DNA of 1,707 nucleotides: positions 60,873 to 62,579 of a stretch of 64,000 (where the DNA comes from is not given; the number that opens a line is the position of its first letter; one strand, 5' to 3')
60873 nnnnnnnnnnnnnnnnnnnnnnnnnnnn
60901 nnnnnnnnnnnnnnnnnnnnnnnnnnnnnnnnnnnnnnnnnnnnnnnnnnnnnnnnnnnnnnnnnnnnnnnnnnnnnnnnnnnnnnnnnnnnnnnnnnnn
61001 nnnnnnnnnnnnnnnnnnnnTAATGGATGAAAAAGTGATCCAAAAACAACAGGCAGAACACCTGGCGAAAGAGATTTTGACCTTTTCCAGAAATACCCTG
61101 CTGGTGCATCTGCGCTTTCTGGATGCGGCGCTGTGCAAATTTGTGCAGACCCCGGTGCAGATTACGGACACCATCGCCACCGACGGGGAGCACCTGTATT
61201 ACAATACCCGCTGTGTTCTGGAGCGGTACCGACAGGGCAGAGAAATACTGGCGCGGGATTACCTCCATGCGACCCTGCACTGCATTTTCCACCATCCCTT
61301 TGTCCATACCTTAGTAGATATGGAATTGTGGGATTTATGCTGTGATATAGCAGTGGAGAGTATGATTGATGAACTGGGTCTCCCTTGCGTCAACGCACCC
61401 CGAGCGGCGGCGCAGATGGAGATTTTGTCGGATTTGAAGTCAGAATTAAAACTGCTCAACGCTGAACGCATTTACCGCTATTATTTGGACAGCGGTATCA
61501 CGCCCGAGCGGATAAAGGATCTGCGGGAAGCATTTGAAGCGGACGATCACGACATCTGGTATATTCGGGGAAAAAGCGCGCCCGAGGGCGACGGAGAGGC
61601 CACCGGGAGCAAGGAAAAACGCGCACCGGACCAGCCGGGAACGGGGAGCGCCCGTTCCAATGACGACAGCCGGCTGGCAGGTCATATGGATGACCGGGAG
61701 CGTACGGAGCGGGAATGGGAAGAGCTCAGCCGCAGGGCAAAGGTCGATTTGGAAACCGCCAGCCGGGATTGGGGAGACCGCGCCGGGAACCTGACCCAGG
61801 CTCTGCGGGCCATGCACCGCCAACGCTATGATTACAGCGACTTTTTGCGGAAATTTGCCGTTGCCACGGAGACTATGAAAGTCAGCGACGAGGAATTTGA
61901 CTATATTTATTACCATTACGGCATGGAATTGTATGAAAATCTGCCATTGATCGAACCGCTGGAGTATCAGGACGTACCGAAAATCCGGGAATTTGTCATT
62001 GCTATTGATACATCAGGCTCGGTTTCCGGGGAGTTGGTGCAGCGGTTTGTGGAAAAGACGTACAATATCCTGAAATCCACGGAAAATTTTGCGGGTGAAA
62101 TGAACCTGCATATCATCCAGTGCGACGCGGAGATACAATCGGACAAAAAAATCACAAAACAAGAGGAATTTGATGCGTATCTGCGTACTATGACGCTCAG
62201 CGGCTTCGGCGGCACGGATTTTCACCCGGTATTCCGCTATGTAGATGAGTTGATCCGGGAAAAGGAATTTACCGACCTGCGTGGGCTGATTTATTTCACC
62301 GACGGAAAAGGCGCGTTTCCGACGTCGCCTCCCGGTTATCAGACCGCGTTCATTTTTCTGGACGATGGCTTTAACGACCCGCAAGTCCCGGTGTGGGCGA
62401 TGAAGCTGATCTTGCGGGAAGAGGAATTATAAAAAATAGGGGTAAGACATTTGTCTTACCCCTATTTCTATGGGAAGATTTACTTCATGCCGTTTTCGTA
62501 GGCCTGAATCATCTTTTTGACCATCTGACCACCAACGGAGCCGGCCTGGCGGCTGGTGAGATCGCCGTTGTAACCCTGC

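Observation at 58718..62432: Terminator-bounded, translationally coupled AAA_5 ATPase, LRR protein and VWA/pseudo-zincin module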

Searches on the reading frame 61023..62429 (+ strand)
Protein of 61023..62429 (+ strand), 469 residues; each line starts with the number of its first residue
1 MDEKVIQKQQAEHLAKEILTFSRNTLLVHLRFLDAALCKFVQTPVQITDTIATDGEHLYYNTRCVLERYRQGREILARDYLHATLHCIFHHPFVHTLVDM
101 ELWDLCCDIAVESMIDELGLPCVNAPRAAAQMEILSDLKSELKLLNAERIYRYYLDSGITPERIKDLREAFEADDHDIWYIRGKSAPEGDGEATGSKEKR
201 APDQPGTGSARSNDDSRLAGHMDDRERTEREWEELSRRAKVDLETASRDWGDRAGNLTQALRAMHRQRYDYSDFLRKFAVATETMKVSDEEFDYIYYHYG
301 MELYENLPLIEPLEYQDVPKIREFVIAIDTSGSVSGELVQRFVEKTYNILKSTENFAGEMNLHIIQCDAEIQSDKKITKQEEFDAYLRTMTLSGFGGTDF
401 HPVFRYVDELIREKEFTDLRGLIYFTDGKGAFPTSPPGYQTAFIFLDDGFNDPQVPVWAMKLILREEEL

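Call 3: search_protein_families(library=pfam, proteins=[window:61023-62429:+], max_evalue=0.1)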
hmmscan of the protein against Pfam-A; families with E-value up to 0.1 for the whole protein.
window:61023-62429:+ (469 aa): 3 families
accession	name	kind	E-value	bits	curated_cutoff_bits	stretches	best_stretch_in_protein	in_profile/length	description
PF09967.15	DUF2201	-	5.4e-14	52.8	26.4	1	325-460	2-118/123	VWA-like domain (DUF2201)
PF13203.12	DUF2201_N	-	1.1e-12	48.6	23.2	1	38-282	27-239/271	Putative metallopeptidase domain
PF13519.12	VWA_2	-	0.0059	17.7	27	1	325-428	2-106/107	von Willebrand factor type A domain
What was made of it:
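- On DUF2201 family (PF13203 + PF09967, 'putative metallopeptidase + VWA-like'): 48.6 and 52.8 bits against cut-offs of 23.2 and 26.4 (call 3).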

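Call 4: search_protein_families(library=ncbifam, proteins=[window:61023-62429:+], max_evalue=0.1)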
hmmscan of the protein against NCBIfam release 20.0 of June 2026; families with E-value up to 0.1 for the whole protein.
window:61023-62429:+ (469 aa): 1 family
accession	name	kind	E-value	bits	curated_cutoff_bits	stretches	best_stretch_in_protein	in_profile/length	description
NF008230.0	PRK10997.1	equivalog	0.096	11.8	500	0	324-418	326-417/487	ATPase RavA stimulator ViaA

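Call 7: search_solved_structures(query=window:61023-62429:+, max_evalue=1, show_alignments=1)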
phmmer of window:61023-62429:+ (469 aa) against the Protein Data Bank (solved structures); distinct sequences matched with E-value up to 1: 7.
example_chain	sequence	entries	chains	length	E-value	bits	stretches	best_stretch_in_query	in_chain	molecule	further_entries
6iv7_A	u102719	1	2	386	0.066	15.3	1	174-245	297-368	methyltransferase lepI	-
5zzd_A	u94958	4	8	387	0.066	15.3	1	174-245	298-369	O-methyltransferase lepI | O-methyltransferase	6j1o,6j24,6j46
6inw_A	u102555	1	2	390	0.067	15.3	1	174-245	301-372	O-methyltransferase lepI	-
6ix3_A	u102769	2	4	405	0.071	15.2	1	174-245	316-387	O-methyltransferase lepI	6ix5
6ix7_A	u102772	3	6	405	0.073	15.1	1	174-245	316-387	O-methyltransferase lepI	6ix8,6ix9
1qgj_A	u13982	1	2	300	0.29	13.2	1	23-66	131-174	PEROXIDASE N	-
2dch_X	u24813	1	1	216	0.37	12.8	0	145-193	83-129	putative homing endonuclease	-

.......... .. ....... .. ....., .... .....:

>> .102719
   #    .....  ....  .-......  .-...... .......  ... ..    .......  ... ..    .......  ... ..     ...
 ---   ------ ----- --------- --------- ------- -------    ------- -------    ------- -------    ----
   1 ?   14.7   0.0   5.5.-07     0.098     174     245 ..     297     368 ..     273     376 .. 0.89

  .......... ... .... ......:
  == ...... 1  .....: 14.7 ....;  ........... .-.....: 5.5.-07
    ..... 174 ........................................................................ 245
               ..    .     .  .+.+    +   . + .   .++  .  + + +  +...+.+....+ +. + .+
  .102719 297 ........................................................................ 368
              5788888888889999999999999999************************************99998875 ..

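Call 10: search_protein_families(library=padloc, proteins=[window:61023-62429:+], max_evalue=0.1)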
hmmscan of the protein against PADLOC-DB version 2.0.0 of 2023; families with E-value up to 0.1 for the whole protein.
window:61023-62429:+ (469 aa): 0 families

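Call 11: search_protein_families(library=phrogs, proteins=[window:61023-62429:+], max_evalue=0.01)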
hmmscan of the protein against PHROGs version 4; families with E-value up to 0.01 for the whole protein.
window:61023-62429:+ (469 aa): 1 family
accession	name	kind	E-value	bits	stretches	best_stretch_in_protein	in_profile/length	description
phrog_1314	-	DNA, RNA and nucleotide metabolism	2.2e-40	140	1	15-451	11-378/394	HNH endonuclease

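Call 12: find_homologous_proteins(query=window:61023-62429:+)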
Query window:61023-62429:+ (469 aa): 7975 proteins with E <= 0.001 among 8000 candidates; the best 120 are listed.
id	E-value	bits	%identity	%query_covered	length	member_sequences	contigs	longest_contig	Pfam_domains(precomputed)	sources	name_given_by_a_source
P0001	0.0e+0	1078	100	100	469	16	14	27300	PF13203.13,PF09967.16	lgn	-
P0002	1.1e-274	929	84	100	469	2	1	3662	PF13203.13,PF09967.16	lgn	-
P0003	2.7e-266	902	81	100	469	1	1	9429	PF13203.13,PF09967.16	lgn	-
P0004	4.4e-262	888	81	100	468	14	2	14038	PF13203.13,PF09967.16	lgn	-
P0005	1.5e-251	853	78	100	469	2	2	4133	PF13203.13,PF09967.16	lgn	-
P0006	1.7e-251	853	78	100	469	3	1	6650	PF13203.13,PF09967.16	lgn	-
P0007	1.0e-249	847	77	100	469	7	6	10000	PF13203.13,PF09967.16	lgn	-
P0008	1.4e-248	843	77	100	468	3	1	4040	PF13203.13,PF09967.16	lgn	-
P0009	1.3e-234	797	73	100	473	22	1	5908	PF13203.13,PF09967.16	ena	-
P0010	1.6e-234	797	73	100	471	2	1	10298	PF13203.13,PF09967.16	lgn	-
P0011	1.5e-227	774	71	100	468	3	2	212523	PF13203.13,PF09967.16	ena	-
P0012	3.1e-222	757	69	100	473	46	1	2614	PF13203.13,PF09967.16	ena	-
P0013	5.9e-220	749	69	99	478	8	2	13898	PF13203.13,PF09967.16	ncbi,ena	-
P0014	3.0e-214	730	67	100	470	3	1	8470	PF13203.13,PF09967.16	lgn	-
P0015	1.5e-211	721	66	100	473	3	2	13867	PF13203.13,PF09967.16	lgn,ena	-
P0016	1.3e-166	573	55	99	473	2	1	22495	PF13203.13,PF09967.16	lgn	-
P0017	1.4e-166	573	50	100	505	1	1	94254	PF13203.13,PF09967.16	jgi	-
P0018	4.3e-166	571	53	99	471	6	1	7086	PF13203.13,PF09967.16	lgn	-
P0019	5.4e-166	571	55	99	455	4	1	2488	PF13203.13,PF09967.16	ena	-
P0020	6.4e-164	564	56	99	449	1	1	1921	PF09967.16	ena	-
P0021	3.0e-163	562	55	99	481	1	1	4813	PF13203.13,PF09967.16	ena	-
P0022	3.8e-163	562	53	98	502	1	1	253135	PF13203.13,PF09967.16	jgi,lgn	-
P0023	1.5e-162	560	53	100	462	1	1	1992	PF13519.13,PF13203.13,PF09967.16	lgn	-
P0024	1.8e-162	560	55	100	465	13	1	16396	PF13203.13,PF09967.16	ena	-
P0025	4.1e-162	558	55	100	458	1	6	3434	PF13203.13,PF09967.16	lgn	-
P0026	1.5e-161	556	53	99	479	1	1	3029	PF13203.13,PF09967.16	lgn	-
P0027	7.3e-161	554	55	98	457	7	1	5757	PF13203.13,PF09967.16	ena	-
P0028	1.7e-160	553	52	99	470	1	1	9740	PF13203.13,PF09967.16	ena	-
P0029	3.1e-160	552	55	99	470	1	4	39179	PF13203.13,PF09967.16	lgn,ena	-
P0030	7.0e-160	551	52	99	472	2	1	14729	PF13203.13,PF09967.16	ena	-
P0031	9.6e-160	551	51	98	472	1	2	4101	PF13203.13,PF09967.16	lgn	-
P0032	1.0e-159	550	52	98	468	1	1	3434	PF13203.13,PF09967.16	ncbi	-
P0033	1.2e-159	550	54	99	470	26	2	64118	PF13203.13,PF09967.16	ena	-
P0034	1.4e-159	550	55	99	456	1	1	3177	PF13203.13,PF09967.16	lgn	-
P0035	1.7e-159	550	53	100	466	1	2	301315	PF13203.13,PF09967.16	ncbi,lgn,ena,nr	ncbi:MAG: metallopeptidase [Clostridia bacterium]|nr:metallopeptidase [Clostridia bacterium]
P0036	2.4e-159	549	54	99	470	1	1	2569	PF13203.13,PF09967.16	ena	-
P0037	2.7e-159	549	53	100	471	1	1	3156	PF13203.13,PF09967.16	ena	-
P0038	2.9e-159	549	54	99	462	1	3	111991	PF13203.13,PF09967.16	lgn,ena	-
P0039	4.7e-159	548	53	98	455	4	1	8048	PF13203.13,PF09967.16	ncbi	-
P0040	6.5e-159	548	54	100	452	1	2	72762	PF13203.13,PF09967.16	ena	-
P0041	6.6e-159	548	54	98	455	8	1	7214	PF13203.13,PF09967.16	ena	-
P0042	7.6e-159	548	54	99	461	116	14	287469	PF09967.16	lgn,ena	-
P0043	1.3e-158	547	53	99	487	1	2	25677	PF13203.13,PF09967.16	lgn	-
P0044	1.3e-158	547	51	99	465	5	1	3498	PF13203.13,PF09967.16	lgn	-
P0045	1.9e-158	546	54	99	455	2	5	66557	PF13203.13,PF09967.16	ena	-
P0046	2.0e-158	546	50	100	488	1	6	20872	PF13203.13,PF09967.16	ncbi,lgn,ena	-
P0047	2.2e-158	546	51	100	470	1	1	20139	PF13519.13,PF13203.13,PF09967.16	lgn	-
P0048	2.5e-158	546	53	100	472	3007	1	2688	PF13203.13,PF09967.16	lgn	-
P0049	2.6e-158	546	52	100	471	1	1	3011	PF13203.13,PF09967.16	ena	-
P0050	2.8e-158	546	52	98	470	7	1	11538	PF13203.13,PF09967.16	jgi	-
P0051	3.9e-158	545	51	99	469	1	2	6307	PF13203.13,PF09967.16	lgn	-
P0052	4.1e-158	545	52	100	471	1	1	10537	PF13203.13,PF09967.16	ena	-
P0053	4.2e-158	545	52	100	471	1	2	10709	PF13203.13,PF09967.16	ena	-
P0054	4.2e-158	545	52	100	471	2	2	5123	PF13203.13,PF09967.16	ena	-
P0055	4.3e-158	545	52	99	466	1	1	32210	PF13203.13,PF09967.16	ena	-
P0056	4.6e-158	545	52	100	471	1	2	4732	PF13203.13,PF09967.16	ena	-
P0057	4.6e-158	545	51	99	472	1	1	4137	PF13203.13,PF09967.16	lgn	-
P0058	4.9e-158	545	52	100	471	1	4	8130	PF13203.13,PF09967.16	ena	-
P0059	5.0e-158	545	53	98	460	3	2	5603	PF13203.13,PF09967.16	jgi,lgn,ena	jgi:predicted metal-dependent peptidase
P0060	5.6e-158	545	52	100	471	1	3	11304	PF13203.13,PF09967.16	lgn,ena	-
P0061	5.7e-158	545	52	100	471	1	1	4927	PF13203.13,PF09967.16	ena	-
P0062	6.1e-158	545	52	98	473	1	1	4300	PF13203.13,PF09967.16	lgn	-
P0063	6.2e-158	545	53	98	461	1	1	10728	PF13203.13,PF09967.16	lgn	-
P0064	6.6e-158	544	52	100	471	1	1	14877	PF13203.13,PF09967.16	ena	-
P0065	6.9e-158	544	52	100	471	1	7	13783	PF13203.13,PF09967.16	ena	-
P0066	7.1e-158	544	52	100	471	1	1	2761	PF13203.13,PF09967.16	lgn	-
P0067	7.4e-158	544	55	98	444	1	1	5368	PF13203.13,PF09967.16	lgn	-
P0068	7.7e-158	544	52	100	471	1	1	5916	PF13203.13,PF09967.16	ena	-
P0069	7.9e-158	544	52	100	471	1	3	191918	PF13203.13,PF09967.16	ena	-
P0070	8.1e-158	544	53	100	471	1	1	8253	PF13203.13,PF09967.16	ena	-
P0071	8.4e-158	544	53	100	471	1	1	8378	PF13203.13,PF09967.16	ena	-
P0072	8.9e-158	544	52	99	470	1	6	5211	PF13203.13,PF09967.16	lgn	-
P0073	9.1e-158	544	50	100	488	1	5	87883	PF13203.13,PF09967.16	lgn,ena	-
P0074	9.2e-158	544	52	100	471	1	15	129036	PF13203.13,PF09967.16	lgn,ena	-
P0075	9.6e-158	544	52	100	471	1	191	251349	PF13203.13,PF09967.16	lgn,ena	-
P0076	1.0e-157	544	55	99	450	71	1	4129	PF13203.13,PF09967.16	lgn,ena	-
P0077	1.1e-157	544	52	100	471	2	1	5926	PF13203.13,PF09967.16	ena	-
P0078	1.1e-157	544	52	100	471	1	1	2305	PF13203.13,PF09967.16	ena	-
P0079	1.1e-157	544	52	100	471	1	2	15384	PF13203.13,PF09967.16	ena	-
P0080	1.2e-157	544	53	98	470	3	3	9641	PF13203.13,PF09967.16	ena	-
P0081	1.3e-157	544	52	100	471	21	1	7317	PF13203.13,PF09967.16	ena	-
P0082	1.5e-157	543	53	100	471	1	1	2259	PF13203.13,PF09967.16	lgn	-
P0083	1.8e-157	543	53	99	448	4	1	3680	PF13203.13,PF09967.16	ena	-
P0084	2.0e-157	543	55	98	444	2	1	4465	PF13203.13,PF09967.16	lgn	-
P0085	2.1e-157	543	52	100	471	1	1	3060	PF13203.13,PF09967.16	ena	-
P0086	2.1e-157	543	54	100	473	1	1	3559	PF13203.13,PF09967.16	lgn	-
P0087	2.1e-157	543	52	100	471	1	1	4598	PF13203.13,PF09967.16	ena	-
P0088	2.3e-157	543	54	98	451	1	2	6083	PF13203.13,PF09967.16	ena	-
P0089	2.4e-157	543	53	100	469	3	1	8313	PF13203.13,PF09967.16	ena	-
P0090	2.4e-157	543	52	100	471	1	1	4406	PF13203.13,PF09967.16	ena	-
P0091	2.8e-157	542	54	99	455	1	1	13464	PF13203.13,PF09967.16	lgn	-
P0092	2.8e-157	542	52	100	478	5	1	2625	PF13203.13,PF09967.16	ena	-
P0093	2.8e-157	542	53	99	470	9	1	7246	PF13203.13,PF09967.16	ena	-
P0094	3.0e-157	542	53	98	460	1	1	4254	PF13203.13,PF09967.16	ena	-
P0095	3.3e-157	542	51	100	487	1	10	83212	PF13203.13,PF09967.16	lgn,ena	-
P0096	3.4e-157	542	53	98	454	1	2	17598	PF13203.13,PF09967.16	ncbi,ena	-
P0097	3.5e-157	542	52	100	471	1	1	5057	PF13203.13,PF09967.16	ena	-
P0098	3.7e-157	542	53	100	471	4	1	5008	PF13203.13,PF09967.16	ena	-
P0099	3.8e-157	542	52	100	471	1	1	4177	PF13203.13,PF09967.16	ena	-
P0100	3.8e-157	542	52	100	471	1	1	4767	PF13203.13,PF09967.16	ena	-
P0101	3.9e-157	542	54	98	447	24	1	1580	PF13203.13,PF09967.16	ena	-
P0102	4.2e-157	542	52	100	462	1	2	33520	PF13203.13,PF09967.16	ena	-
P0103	5.0e-157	542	52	100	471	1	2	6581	PF13203.13,PF09967.16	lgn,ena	-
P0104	5.2e-157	542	53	99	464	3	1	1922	PF13203.13,PF09967.16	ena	-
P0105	5.7e-157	541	53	99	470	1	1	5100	PF13203.13,PF09967.16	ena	-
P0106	6.7e-157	541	52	100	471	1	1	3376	PF13203.13,PF09967.16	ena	-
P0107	7.6e-157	541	52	100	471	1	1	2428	PF13203.13,PF09967.16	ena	-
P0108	8.1e-157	541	52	100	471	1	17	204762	PF13203.13,PF09967.16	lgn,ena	-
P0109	8.2e-157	541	54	98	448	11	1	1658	PF13203.13,PF09967.16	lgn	-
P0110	8.2e-157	541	49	100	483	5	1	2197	PF13203.13,PF09967.16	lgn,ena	-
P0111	9.2e-157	541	55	99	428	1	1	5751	PF13203.13,PF09967.16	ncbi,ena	-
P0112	1.1e-156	541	52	99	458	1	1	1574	PF13203.13,PF09967.16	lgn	-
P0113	1.1e-156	540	52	99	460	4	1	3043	PF13203.13,PF09967.16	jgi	jgi:predicted metal-dependent peptidase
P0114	1.1e-156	540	54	97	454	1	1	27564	PF13203.13,PF09967.16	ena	-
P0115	1.3e-156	540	52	100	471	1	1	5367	PF13203.13,PF09967.16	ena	-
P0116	1.3e-156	540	54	98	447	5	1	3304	PF13203.13,PF09967.16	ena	-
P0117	1.6e-156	540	52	98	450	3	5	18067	PF13203.13,PF09967.16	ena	-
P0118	1.8e-156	540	54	98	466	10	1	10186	PF13203.13,PF09967.16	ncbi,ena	-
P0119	2.7e-156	539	51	100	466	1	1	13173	PF13203.13,PF09967.16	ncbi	-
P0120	2.8e-156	539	52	98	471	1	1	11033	PF09967.16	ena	-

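Call 14: find_encoding_contigs(protein=P0001, flank=8000, max_places=4)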
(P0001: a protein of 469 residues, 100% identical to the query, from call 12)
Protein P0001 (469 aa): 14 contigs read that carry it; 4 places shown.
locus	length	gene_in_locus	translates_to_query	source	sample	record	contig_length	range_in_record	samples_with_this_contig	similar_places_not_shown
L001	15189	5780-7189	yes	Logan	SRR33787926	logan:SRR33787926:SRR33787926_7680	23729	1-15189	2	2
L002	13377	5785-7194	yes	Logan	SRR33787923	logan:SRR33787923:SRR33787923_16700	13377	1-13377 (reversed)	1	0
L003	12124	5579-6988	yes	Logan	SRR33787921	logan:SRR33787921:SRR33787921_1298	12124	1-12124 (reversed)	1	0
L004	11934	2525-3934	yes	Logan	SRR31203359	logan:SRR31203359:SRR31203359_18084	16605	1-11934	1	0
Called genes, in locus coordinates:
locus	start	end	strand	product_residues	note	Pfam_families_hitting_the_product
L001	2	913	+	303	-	?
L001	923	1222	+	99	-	-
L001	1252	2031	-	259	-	PF04542:Sigma70_r2, PF04539:Sigma70_r3, PF08281:Sigma70_r4_2 (weak), PF04545:Sigma70_r4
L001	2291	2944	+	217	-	PF00466:Ribosomal_L10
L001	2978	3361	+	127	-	PF16320:Ribosomal_L12_N, PF00542:Ribosomal_L12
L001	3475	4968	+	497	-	PF20030:bpMoxR (faint), PF13401:AAA_22 (faint), PF00004:AAA, PF07728:AAA_5 (weak)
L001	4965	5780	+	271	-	PF13306:LRR_5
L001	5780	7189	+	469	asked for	PF13203:DUF2201_N, PF09967:DUF2201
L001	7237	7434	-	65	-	PF00269:SASP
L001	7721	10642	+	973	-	PF02129:Peptidase_S15, PF08530:PepX_C, PF00395:SLH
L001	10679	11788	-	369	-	PF14286:DHHW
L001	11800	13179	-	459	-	PF03062:MBOAT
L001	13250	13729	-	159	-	PF14270:DUF4358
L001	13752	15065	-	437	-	PF00395:SLH (faint), PF13472:Lipase_GDSL_2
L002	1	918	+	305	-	?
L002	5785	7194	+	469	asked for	PF13203:DUF2201_N, PF09967:DUF2201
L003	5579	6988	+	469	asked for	PF13203:DUF2201_N, PF09967:DUF2201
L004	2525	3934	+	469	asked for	PF13203:DUF2201_N, PF09967:DUF2201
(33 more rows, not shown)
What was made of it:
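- Checked: Flanking genes. rplJ/rplL and a SASP gene are confirmed by Pfam (call 14).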

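Call 15: find_encoding_contigs(protein=P0011, flank=8000, max_places=2)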
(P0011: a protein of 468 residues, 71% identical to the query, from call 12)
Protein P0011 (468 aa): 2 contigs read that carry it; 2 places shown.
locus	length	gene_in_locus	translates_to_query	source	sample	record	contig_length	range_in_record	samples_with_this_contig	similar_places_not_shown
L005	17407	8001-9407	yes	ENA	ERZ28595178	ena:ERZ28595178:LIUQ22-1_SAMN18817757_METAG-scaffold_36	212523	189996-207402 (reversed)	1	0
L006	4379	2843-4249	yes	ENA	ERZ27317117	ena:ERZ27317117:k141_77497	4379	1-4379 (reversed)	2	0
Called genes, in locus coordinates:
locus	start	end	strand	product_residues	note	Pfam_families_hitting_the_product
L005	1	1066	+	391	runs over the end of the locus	PF00390:malic, PF03949:Malic_M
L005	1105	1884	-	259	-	PF07638:Sigma70_ECF (faint), PF04542:Sigma70_r2, PF04539:Sigma70_r3, PF08281:Sigma70_r4_2 (weak), PF04545:Sigma70_r4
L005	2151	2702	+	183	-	PF00466:Ribosomal_L10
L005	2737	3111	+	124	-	PF16320:Ribosomal_L12_N, PF00542:Ribosomal_L12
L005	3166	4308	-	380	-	-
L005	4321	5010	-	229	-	PF14285:DUF4367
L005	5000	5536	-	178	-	PF04542:Sigma70_r2, PF08281:Sigma70_r4_2, PF04545:Sigma70_r4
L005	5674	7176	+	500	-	PF00004:AAA, PF07728:AAA_5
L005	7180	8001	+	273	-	PF13306:LRR_5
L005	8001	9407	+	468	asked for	PF13203:DUF2201_N, PF09967:DUF2201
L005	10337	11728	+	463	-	PF13347:MFS_2, PF07690:MFS_1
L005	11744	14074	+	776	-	PF02837:Glyco_hydro_2_N (faint), PF22666:Glyco_hydro_2_N2, PF22820:TcaA_3rd_4th (faint), PF00703:Glyco_hydro_2, PF02836:Glyco_hydro_2_C, PF16355:DUF4982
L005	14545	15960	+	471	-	PF02614:UxaC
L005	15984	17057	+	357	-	PF00294:PfkB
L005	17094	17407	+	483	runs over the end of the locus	PF03446:NAD_binding_2, PF00393:6PGD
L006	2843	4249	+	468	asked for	PF13203:DUF2201_N, PF09967:DUF2201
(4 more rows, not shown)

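Call 16: find_encoding_contigs(protein=P0035, flank=8000, max_places=2)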
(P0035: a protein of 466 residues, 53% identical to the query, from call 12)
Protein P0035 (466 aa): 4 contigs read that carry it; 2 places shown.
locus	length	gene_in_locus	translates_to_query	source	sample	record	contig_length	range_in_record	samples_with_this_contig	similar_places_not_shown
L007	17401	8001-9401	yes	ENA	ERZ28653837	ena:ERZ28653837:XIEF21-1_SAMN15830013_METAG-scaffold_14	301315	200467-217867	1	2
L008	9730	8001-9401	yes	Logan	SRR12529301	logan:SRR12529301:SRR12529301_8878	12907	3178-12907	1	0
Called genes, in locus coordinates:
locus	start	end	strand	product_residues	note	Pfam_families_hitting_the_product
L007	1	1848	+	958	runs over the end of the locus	PF00580:UvrD-helicase, PF13086:AAA_11 (faint), PF13245:AAA_19, PF13604:AAA_30 (faint), PF13361:UvrD_C, PF01930:Cas_Cas4 (faint), PF13361:UvrD_C, PF12705:PDDEXK_1, +1 more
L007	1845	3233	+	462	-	PF00929:RNase_T, PF13482:RNase_H_2 (weak)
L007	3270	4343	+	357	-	PF13280:WYL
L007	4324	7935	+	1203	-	-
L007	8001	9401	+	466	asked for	PF13203:DUF2201_N, PF09967:DUF2201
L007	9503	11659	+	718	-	-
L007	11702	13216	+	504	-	PF20030:bpMoxR (faint), PF13401:AAA_22 (faint), PF00004:AAA, PF07728:AAA_5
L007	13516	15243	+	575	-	PF18731:HEPN_Swt1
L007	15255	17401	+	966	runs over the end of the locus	PF03118:RNA_pol_A_CTD, PF14520:HHH_5 (faint), PF04545:Sigma70_r4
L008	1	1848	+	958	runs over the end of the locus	PF00580:UvrD-helicase, PF13086:AAA_11 (faint), PF13245:AAA_19, PF13604:AAA_30 (faint), PF13361:UvrD_C, PF01930:Cas_Cas4 (faint), PF13361:UvrD_C, PF12705:PDDEXK_1, +1 more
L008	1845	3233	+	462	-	PF00929:RNase_T, PF13482:RNase_H_2 (weak)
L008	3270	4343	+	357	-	PF13280:WYL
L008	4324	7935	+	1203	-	-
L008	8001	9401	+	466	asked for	PF13203:DUF2201_N, PF09967:DUF2201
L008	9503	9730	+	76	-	?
